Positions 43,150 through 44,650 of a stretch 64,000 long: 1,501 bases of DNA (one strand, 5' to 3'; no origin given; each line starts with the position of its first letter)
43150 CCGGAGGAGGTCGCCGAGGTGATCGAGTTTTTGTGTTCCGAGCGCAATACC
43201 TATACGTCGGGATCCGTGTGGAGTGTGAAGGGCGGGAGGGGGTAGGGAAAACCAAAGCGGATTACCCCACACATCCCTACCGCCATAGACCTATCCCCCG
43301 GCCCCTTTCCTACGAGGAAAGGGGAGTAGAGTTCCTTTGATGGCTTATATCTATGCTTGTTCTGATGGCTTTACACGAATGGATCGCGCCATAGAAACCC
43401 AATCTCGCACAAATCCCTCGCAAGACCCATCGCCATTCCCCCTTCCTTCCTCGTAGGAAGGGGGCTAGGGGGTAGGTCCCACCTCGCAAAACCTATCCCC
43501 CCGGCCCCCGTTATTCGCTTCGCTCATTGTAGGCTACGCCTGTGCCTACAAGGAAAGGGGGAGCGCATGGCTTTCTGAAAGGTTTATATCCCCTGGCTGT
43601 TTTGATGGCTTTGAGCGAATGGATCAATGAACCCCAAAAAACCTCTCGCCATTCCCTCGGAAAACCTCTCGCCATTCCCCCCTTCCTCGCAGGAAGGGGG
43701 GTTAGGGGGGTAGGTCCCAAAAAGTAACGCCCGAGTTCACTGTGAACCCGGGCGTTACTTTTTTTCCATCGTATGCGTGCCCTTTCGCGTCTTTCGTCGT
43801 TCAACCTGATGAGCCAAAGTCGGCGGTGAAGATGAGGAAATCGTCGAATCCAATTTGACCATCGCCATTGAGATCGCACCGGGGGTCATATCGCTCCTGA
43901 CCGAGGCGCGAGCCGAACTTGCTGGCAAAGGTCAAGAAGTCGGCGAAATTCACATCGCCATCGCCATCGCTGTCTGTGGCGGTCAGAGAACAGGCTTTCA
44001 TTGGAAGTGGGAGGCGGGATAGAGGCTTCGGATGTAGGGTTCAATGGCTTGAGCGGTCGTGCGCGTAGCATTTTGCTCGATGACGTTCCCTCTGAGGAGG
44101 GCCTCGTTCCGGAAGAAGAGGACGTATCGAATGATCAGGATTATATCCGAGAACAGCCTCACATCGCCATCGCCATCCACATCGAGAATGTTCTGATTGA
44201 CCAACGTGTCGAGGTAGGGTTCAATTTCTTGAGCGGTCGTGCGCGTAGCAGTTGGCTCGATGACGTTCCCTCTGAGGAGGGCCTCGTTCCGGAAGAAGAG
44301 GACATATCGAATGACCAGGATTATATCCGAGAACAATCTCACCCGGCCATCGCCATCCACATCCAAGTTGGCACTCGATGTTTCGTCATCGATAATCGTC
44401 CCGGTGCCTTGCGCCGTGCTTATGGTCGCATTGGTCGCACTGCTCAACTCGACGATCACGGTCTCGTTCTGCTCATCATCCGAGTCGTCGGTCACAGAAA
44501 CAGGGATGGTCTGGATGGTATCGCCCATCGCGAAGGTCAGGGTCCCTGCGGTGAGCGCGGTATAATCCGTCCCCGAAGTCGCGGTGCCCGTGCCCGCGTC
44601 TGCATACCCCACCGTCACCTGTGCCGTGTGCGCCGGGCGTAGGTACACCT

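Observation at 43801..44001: Stand-alone 64-66-aa dockerin module, start overlapping the stop of each giant adhesin copy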

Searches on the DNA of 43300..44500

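Call 70: search_rna_families(source=window, start=43300, end=44500, threshold=evalue, max_evalue=1)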
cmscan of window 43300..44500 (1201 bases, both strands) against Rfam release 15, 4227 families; matches with E-value up to 1: 4.
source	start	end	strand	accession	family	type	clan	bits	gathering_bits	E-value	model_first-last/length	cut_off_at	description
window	43720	43762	+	RF03558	mir-629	Gene; miRNA;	-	24.3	72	0.3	1-83/83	no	mir-629 microRNA precursor family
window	43669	43766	+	RF01065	23S-methyl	Cis-reg;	-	23.9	50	0.39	1-102/102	no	23S methyl RNA motif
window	43719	43763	-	RF00976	mir-583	Gene; miRNA;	-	22.7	80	0.086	4-59/62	no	mir-583 microRNA precursor family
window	43458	43510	-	RF03964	mir-H1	Gene; miRNA;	-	22.3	97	0.73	1-85/85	no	mir-H1 microRNA precursor family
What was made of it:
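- On Programmed -1 ribosomal frameshift: No Rfam family reaches threshold (call 70).
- No Rfam family matches (call 70).
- Tried and rejected: Rfam gave only sub-threshold noise on the terminator hairpin (call 70).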
